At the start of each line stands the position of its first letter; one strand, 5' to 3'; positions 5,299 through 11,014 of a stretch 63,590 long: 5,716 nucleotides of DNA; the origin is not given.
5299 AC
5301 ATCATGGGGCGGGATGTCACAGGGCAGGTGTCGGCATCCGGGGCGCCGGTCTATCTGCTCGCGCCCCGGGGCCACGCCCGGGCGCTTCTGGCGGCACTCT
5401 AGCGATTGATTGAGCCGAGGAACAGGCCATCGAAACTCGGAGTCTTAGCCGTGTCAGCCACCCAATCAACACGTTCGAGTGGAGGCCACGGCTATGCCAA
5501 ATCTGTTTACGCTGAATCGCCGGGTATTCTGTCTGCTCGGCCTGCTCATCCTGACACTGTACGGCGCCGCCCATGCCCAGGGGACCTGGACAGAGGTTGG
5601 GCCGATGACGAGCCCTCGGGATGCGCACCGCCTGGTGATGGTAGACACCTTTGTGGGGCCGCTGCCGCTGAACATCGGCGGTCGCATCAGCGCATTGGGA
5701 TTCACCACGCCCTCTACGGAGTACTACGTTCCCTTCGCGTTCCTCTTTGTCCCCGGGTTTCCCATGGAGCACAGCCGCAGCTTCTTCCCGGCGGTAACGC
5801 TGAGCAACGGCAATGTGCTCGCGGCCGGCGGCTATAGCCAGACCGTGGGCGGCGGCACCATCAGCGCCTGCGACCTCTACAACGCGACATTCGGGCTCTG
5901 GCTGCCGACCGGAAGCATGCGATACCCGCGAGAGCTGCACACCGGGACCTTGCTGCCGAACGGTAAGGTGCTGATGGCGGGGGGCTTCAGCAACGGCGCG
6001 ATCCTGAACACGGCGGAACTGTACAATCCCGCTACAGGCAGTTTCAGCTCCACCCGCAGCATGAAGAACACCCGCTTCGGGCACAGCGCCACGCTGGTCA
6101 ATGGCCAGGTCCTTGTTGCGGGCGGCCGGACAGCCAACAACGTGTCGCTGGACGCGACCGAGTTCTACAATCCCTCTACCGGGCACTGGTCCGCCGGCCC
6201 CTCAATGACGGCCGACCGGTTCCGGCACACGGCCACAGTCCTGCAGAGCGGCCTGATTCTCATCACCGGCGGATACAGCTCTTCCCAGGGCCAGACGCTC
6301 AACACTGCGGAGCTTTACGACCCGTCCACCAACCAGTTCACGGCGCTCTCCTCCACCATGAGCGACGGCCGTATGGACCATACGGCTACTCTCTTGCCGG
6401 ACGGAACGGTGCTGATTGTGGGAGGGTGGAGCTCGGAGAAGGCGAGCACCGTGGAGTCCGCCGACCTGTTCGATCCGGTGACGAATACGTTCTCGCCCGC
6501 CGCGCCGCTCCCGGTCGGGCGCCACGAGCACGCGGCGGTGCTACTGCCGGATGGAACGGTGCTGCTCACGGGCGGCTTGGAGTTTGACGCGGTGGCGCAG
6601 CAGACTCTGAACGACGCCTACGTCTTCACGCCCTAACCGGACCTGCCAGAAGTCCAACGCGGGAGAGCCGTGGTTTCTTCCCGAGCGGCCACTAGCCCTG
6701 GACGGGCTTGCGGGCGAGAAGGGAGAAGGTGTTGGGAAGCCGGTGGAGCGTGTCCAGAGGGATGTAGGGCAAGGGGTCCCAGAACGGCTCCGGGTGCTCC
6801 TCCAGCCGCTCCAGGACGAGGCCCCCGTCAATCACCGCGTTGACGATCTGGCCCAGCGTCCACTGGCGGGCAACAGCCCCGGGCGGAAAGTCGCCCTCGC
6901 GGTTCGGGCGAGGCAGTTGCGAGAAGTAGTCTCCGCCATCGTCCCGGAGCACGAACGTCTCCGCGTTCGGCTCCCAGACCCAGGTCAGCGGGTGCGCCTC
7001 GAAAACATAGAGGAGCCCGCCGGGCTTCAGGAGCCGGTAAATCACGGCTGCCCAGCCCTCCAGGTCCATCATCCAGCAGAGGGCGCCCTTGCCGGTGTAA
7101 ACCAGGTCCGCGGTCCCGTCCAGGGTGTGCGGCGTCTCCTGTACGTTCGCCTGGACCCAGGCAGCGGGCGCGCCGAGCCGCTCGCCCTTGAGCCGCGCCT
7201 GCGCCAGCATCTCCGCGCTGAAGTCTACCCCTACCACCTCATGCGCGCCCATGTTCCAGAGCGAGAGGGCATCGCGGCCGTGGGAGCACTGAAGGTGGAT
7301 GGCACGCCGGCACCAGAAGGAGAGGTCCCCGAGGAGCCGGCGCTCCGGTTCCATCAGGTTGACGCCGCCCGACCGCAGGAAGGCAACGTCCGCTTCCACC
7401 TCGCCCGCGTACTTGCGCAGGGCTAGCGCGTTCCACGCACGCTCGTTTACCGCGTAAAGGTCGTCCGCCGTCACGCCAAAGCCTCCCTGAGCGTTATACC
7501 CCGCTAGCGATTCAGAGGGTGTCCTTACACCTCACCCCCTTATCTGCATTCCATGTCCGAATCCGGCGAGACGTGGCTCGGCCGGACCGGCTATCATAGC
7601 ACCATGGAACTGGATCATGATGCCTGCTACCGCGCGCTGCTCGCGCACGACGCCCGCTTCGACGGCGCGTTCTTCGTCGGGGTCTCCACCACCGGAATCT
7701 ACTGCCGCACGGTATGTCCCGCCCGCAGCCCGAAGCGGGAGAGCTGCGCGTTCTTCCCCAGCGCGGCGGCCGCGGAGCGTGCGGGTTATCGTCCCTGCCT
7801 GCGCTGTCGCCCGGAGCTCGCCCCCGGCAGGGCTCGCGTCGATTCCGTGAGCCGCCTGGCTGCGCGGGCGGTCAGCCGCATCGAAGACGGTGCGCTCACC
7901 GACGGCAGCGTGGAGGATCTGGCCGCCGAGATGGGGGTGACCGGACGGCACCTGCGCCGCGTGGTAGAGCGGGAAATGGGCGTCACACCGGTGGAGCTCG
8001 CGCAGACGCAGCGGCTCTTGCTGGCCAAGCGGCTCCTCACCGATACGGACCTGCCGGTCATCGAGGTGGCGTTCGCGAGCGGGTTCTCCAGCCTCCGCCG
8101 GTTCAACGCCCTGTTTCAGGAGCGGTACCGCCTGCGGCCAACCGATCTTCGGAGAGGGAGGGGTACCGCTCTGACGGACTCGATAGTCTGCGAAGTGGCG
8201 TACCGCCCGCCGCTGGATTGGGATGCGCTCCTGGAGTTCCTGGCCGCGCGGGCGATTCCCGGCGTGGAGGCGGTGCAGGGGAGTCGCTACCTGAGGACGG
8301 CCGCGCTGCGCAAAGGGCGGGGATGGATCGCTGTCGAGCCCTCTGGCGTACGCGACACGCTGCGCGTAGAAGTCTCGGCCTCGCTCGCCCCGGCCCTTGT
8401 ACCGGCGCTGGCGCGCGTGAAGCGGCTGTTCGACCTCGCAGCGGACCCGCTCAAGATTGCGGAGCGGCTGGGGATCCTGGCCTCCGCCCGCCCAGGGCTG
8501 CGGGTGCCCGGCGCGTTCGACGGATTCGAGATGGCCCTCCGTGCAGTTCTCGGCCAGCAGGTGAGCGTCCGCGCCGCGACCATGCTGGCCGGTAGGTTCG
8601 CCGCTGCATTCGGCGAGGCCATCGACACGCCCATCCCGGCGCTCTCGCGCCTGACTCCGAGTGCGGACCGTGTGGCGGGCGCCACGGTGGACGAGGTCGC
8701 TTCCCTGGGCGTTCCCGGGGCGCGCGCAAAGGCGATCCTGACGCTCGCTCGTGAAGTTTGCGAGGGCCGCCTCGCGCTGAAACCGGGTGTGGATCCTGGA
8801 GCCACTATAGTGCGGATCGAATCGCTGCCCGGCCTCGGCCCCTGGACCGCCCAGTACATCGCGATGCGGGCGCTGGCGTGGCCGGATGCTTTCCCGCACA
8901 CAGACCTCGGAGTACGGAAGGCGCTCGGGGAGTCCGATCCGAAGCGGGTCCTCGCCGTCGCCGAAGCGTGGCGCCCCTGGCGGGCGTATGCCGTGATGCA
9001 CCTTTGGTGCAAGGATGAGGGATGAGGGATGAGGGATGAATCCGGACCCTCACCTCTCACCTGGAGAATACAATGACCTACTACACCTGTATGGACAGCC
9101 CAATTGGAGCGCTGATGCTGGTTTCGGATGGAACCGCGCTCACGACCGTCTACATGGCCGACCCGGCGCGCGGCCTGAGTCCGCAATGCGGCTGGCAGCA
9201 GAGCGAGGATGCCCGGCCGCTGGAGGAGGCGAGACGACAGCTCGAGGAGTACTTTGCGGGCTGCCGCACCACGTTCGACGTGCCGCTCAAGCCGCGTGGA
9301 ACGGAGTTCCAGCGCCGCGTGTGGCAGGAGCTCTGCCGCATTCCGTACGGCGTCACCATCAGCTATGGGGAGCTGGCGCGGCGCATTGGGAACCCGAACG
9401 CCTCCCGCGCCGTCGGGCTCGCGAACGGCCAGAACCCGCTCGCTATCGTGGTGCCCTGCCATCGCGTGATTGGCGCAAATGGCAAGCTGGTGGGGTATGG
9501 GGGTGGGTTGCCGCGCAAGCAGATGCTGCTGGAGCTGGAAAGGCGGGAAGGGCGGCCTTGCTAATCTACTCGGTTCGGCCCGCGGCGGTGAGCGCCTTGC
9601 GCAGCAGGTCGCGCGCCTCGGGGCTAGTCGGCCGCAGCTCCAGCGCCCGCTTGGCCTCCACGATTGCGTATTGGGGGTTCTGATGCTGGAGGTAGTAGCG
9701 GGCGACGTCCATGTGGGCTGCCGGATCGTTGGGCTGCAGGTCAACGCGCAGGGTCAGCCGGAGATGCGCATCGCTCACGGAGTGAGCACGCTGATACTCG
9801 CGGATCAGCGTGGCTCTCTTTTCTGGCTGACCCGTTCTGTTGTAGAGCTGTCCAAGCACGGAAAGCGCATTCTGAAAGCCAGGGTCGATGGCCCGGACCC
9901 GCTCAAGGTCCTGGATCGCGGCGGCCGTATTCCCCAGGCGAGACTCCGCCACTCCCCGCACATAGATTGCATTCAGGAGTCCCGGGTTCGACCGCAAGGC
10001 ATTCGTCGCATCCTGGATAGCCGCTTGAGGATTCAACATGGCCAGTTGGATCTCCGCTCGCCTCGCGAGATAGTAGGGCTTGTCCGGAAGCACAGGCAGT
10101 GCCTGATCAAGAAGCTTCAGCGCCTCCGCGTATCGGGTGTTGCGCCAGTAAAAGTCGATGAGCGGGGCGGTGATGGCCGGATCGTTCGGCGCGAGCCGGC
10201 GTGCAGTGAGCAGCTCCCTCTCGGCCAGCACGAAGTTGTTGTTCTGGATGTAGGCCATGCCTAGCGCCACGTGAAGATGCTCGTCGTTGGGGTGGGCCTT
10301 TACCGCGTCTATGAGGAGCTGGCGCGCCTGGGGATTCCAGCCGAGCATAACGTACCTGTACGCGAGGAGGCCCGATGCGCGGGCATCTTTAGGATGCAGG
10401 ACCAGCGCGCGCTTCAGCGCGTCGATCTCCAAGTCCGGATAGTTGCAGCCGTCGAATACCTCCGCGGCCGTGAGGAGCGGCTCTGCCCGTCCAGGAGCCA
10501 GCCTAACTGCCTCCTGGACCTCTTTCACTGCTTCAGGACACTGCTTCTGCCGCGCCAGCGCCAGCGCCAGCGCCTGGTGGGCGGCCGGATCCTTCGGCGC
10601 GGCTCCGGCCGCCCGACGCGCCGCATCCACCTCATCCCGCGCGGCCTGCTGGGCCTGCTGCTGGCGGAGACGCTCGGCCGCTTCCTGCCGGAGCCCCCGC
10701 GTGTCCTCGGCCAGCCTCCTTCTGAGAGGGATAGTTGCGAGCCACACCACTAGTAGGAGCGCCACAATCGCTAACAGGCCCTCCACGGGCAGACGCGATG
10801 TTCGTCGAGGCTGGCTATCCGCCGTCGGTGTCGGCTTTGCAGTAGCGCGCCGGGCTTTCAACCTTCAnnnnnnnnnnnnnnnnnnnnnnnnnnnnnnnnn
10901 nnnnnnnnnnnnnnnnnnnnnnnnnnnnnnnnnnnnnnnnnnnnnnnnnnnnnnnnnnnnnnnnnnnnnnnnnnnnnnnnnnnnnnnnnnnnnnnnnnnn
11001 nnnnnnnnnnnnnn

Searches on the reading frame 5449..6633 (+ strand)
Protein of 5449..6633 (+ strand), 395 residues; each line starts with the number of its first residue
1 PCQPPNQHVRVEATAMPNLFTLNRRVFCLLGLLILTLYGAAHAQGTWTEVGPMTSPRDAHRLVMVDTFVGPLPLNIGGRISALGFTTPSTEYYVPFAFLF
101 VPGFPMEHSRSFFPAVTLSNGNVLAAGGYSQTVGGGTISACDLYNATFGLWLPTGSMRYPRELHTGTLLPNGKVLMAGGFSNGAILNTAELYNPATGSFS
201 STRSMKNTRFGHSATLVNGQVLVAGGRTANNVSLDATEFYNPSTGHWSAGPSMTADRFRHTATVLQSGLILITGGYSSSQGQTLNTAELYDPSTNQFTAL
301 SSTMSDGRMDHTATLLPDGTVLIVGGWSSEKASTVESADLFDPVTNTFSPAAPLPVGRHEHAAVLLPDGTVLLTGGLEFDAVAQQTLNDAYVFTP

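Call 35: search_protein_families(library=pfam, proteins=[window:5449-6633:+], max_evalue=0.001)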
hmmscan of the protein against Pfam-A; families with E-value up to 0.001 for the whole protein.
window:5449-6633:+ (395 aa): 11 families
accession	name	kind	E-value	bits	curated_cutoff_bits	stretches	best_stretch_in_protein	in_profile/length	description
PF13418.12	Kelch_4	-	1e-44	150.7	21.6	5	307-355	1-48/49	Galactose oxidase, central domain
PF01344.31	Kelch_1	-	4.1e-37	125.7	20.1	4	209-254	2-46/46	Kelch motif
PF13964.12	Kelch_6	-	2.4e-35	119.8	25.3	4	209-257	2-50/50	Kelch motif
PF24681.1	Kelch_KLHDC2_KLHL20_DRC7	-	2.3e-25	89.7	50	2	211-394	1-185/221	KLHDC2/KLHL20/DRC7 Kelch-repeats domain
PF24981.1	Beta-prop_ATRN-LZTR1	-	1.6e-20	74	50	3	239-330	184-283/289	Attractin/LZTR1 beta-propeller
PF13415.12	Kelch_3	-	4.4e-20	71.8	22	2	269-315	3-47/48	Galactose oxidase, central domain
PF07646.21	Kelch_2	-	6.5e-17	61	21.3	0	209-253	2-47/48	Kelch motif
PF07250.17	Glyoxal_oxid_N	-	4.6e-10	39.6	37.5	1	253-329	63-138/243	Glyoxal oxidase N-terminus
PF25210.1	Kelch_FKB95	-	9.1e-10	39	70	0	244-303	67-126/268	FKB95, Kelch-repeats domain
PF24996.1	NANM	-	0.00021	20.7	45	0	245-329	41-127/350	N-acetylneuraminate epimerase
PF02698.23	DUF218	-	0.00078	19.8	27.6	0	250-289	9-45/133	DUF218 domain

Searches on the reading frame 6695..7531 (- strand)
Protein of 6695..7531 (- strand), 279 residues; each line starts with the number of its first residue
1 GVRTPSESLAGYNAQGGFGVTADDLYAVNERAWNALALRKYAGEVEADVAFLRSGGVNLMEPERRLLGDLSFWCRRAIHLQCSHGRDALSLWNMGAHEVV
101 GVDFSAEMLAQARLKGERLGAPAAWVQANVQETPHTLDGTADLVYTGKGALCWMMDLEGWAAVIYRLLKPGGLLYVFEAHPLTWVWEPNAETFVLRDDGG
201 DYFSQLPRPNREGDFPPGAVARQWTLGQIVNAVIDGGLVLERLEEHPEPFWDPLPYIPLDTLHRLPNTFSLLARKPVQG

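Call 35: search_protein_families(library=pfam, proteins=[window:6695-7531:-], max_evalue=0.001)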
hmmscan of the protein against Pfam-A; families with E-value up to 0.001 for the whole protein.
window:6695-7531:- (279 aa): 5 families
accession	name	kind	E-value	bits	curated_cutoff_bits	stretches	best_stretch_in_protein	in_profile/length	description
PF08241.18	Methyltransf_11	-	8e-15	55.7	21.2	1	80-176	3-95/95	Methyltransferase domain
PF13649.12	Methyltransf_25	-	1.2e-14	55.1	27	1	80-172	4-97/97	Methyltransferase domain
PF08242.18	Methyltransf_12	-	6.9e-10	40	30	1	80-174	3-98/98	Methyltransferase domain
PF01209.24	Ubie_methyltran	-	2.9e-07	30.5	20.1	1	97-179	73-154/233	ubiE/COQ5 methyltransferase family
PF13847.12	Methyltransf_31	-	1.9e-05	24.8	27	1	82-180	12-113/145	Methyltransferase domain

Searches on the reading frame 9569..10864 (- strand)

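Call 35: search_protein_families(library=pfam, proteins=[window:9569-10864:-], max_evalue=0.001)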
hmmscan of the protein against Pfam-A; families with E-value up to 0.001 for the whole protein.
window:9569-10864:- (432 aa): 14 families
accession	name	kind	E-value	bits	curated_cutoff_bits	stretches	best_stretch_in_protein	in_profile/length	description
PF07719.23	TPR_2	-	1.6e-19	68.8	27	0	198-228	4-34/34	Tetratricopeptide repeat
PF14559.12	TPR_19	-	2.5e-18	66.6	25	4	179-231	9-61/68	Tetratricopeptide repeat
PF13428.12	TPR_14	-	1.5e-17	62.7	23.5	0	93-135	1-43/44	Tetratricopeptide repeat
PF13431.12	TPR_17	-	5.8e-14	51.6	24.4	0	150-182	2-34/34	Tetratricopeptide repeat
PF13432.12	TPR_16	-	6e-14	52.6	32.7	0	175-229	11-65/65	Tetratricopeptide repeat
PF00515.34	TPR_1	-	2.1e-12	46.8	27.8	0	299-330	3-34/34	Tetratricopeptide repeat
PF13371.12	TPR_9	-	3.6e-08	33.7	35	0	290-331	22-63/73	Tetratricopeptide repeat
PF13414.12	TPR_11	-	7.6e-08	32.4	26.8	0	310-345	7-42/42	TPR repeat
PF13424.12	TPR_12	-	1.4e-06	28.9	30.1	0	235-283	9-65/77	Tetratricopeptide repeat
PF12895.13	ANAPC3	-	7.2e-06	26.6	27.2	0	242-322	2-81/82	Anaphase-promoting complex, cyclosome, subunit 3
PF13181.12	TPR_8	-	1.3e-05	25.4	25.7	0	299-328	3-32/34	Tetratricopeptide repeat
PF23914.1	TPR_CcmH_CycH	-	1.9e-05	25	42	0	145-226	68-152/158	Cytochrome c-type biogenesis protein H TPR domain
PF14561.12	TPR_20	-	0.00017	22.3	25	0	72-121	1-50/90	Tetratricopeptide repeat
PF13429.12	TPR_15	-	0.00017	21.6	26.2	0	310-419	71-184/280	Tetratricopeptide repeat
